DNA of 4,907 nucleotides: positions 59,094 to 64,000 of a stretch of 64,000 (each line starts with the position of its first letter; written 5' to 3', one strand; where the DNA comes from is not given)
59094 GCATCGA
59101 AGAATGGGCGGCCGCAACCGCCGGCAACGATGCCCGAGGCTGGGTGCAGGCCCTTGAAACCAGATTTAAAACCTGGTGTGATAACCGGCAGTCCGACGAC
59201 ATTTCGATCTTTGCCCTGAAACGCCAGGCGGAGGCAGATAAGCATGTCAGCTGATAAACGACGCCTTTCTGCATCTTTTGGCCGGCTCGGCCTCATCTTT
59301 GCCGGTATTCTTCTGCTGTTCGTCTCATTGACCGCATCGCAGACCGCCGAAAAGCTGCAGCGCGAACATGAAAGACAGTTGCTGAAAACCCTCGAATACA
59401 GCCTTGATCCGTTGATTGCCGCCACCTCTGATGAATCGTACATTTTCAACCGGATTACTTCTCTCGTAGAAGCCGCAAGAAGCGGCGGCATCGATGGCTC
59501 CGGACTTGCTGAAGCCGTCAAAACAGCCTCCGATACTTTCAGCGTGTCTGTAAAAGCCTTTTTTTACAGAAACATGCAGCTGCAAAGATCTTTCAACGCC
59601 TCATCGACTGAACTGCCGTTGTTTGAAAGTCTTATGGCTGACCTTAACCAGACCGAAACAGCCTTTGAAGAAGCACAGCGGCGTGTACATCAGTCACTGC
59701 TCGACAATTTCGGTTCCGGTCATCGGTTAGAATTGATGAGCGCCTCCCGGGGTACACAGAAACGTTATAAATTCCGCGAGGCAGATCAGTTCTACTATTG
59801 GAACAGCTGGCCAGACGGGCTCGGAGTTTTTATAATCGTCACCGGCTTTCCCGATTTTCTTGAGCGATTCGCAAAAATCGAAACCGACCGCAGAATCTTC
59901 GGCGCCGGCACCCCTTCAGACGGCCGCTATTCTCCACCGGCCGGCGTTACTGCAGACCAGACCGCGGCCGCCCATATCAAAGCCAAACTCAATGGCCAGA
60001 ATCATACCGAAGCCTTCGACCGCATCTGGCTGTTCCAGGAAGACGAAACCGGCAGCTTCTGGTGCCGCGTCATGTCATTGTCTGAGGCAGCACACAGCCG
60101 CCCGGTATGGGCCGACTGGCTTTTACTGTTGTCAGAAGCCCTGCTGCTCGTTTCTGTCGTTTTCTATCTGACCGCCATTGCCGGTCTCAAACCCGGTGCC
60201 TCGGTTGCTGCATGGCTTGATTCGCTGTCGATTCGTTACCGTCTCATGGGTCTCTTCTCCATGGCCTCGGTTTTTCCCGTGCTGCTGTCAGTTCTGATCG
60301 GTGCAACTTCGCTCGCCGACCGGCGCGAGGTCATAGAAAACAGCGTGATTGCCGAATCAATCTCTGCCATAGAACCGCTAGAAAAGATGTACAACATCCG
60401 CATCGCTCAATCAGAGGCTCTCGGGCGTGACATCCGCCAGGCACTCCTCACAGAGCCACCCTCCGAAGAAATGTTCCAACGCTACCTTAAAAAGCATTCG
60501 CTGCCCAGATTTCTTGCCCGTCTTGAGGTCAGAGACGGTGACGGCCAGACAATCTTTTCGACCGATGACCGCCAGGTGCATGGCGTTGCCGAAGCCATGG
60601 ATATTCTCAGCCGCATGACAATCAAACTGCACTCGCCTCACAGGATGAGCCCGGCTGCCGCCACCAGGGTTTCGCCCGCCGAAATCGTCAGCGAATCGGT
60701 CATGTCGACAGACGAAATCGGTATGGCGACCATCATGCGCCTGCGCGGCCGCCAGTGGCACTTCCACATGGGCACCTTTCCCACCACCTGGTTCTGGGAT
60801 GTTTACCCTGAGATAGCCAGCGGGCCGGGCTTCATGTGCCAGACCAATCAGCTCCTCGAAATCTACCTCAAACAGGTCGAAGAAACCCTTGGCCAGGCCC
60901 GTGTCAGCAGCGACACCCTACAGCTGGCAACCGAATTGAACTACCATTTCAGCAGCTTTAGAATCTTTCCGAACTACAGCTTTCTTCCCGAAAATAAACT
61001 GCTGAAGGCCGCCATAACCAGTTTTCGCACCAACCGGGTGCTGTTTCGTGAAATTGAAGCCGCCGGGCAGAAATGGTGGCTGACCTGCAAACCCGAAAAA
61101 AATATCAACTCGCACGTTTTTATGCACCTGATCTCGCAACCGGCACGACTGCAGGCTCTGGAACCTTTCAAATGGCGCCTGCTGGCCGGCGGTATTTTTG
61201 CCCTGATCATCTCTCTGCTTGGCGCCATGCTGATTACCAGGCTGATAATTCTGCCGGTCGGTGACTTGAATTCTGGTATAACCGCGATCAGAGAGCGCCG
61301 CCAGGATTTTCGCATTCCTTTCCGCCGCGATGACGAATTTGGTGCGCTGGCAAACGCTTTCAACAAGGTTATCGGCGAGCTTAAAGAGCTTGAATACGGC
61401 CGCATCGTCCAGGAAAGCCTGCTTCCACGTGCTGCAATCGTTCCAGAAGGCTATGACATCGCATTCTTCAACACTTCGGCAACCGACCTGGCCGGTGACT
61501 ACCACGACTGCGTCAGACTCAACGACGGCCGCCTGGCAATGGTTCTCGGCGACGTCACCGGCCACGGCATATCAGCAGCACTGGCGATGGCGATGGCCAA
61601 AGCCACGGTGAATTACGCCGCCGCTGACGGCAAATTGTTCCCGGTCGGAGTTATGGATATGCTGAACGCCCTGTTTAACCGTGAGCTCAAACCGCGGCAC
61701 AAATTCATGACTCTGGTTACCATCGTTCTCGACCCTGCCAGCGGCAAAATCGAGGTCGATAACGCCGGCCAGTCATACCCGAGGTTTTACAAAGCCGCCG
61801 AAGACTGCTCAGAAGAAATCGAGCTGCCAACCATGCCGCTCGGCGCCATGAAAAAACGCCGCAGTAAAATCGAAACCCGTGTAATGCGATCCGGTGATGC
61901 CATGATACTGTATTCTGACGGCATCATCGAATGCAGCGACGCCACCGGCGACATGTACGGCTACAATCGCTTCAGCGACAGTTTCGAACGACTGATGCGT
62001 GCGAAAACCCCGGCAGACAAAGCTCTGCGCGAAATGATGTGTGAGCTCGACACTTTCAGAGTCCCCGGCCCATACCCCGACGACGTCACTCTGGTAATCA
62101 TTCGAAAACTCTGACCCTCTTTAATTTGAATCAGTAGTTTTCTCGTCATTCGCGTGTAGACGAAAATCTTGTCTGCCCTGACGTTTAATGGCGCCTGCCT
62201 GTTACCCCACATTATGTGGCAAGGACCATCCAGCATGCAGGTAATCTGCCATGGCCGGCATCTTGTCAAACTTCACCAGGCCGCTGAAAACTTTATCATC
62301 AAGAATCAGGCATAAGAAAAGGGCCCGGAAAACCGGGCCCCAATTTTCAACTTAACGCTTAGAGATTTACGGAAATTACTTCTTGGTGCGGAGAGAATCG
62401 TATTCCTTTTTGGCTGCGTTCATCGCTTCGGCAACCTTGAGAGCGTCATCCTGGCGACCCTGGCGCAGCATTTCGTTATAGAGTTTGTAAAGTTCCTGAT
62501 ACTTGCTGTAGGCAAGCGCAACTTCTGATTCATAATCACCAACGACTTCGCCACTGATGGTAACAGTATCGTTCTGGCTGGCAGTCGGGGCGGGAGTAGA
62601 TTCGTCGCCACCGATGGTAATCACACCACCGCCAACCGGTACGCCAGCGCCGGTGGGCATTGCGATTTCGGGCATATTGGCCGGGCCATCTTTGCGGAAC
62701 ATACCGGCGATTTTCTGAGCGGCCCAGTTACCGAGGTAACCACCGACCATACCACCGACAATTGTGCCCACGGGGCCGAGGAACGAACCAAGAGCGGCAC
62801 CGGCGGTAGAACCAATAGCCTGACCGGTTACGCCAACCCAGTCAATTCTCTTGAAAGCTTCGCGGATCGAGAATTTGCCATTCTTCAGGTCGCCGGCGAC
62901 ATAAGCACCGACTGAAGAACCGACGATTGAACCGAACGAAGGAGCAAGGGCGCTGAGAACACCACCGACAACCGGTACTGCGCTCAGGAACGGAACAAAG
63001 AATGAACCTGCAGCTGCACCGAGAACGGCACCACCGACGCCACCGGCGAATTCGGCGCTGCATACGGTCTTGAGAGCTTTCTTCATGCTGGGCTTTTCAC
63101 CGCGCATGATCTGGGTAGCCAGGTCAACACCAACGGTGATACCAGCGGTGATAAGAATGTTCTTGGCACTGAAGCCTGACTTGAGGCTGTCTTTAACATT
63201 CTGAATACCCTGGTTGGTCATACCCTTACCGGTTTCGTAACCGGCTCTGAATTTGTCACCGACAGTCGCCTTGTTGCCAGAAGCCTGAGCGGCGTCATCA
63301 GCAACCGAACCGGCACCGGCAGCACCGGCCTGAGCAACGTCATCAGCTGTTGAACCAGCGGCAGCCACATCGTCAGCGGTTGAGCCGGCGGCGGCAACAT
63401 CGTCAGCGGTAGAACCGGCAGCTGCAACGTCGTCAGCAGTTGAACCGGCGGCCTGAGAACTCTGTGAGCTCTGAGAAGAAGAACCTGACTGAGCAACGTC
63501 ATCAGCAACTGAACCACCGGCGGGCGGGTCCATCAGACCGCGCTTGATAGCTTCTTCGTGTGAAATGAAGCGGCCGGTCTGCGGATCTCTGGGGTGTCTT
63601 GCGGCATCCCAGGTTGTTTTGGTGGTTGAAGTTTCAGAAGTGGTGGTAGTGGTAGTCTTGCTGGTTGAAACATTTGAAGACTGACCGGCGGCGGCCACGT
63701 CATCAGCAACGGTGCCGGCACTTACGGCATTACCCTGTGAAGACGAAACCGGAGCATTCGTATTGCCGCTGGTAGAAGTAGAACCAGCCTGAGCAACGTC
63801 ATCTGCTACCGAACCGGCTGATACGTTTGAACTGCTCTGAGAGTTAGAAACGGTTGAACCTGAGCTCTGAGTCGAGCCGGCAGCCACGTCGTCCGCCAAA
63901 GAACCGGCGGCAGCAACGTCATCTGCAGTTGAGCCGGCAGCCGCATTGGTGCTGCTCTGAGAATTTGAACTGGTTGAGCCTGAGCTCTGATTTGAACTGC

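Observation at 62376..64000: Large low-complexity protein with in-phase 30-nt tandem repeats ('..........') and a glycine-zipper-like hydrophobic C-terminus, truncated by the window end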

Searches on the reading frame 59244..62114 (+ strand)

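Call 7: search_protein_families(library=pfam, proteins=[window:59244-62114:+], max_evalue=0.1)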
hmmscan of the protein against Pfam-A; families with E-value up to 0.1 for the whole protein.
window:59244-62114:+ (956 aa): 3 families
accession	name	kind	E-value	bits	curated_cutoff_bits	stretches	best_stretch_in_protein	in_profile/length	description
PF07228.17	SpoIIE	-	2.4e-36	125.9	25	1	761-954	2-190/192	Stage II sporulation protein E (SpoIIE)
PF00672.30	HAMP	-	6e-07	30.1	25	1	663-714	1-52/53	HAMP domain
PF13426.13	PAS_9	-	0.067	13.9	27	0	885-909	2-28/103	PAS domain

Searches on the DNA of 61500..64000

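Call 66: search_rna_families(source=window, start=61500, end=64000, threshold=gathering)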
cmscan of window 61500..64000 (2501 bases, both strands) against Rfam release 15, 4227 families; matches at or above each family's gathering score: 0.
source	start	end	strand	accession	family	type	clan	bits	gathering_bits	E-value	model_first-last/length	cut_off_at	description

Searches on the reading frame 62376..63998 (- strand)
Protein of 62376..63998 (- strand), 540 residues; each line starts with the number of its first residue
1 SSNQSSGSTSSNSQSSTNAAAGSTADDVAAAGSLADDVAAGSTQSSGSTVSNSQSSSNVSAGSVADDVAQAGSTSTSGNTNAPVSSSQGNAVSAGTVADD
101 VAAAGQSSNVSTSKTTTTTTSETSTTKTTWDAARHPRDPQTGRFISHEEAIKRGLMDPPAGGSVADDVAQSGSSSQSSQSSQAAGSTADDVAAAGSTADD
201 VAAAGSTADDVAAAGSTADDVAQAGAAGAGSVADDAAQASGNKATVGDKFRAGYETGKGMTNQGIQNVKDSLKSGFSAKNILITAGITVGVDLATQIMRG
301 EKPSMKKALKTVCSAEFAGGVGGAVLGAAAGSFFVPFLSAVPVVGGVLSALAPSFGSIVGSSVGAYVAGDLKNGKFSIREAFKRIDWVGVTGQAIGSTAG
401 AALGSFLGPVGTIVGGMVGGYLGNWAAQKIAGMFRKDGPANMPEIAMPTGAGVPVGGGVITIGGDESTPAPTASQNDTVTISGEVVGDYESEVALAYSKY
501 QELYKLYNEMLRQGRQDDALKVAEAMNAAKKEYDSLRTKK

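Call 7: search_protein_families(library=pfam, proteins=[window:62376-63998:-], max_evalue=0.1)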
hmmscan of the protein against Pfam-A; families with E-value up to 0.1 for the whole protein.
window:62376-63998:- (540 aa): 3 families
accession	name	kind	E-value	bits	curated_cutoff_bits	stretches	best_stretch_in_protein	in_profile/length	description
PF13488.11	Gly-zipper_Omp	-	1.5e-05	25.2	25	1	392-430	2-42/46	Glycine zipper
PF25296.1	Decapeptide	-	3e-05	24.2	45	1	182-225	28-71/74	Decapeptide repeat region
PF00681.25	Plectin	-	0.00013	22.1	20.5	1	138-158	13-33/39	Plectin repeat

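Call 8: search_protein_families(library=ncbifam, proteins=[window:62376-63998:-], max_evalue=1)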
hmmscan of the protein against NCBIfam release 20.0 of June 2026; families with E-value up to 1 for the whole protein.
window:62376-63998:- (540 aa): 2 families
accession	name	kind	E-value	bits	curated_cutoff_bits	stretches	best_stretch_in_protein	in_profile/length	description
NF033900.0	T4SS_IcmE_DotG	equivalog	0.029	12.4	750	0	19-131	607-714/1008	type IVB secretion system protein DotG/IcmE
NF001067.0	PRK00118.1-2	equivalog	0.13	12.7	156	1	477-521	57-100/110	putative DNA-binding protein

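Call 9: search_solved_structures(query=window:62376-63998:-, max_evalue=1)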
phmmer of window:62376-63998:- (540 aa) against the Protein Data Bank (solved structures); distinct sequences matched with E-value up to 1: 2.
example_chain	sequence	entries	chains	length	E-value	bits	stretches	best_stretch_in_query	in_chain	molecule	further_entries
7muc_AG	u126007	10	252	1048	3.5e-05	26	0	177-227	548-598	IcmE protein | IcmE (DotG)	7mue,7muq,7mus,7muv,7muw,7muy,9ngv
9ngw_A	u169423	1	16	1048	3.5e-05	25.9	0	177-227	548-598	IcmE (DotG)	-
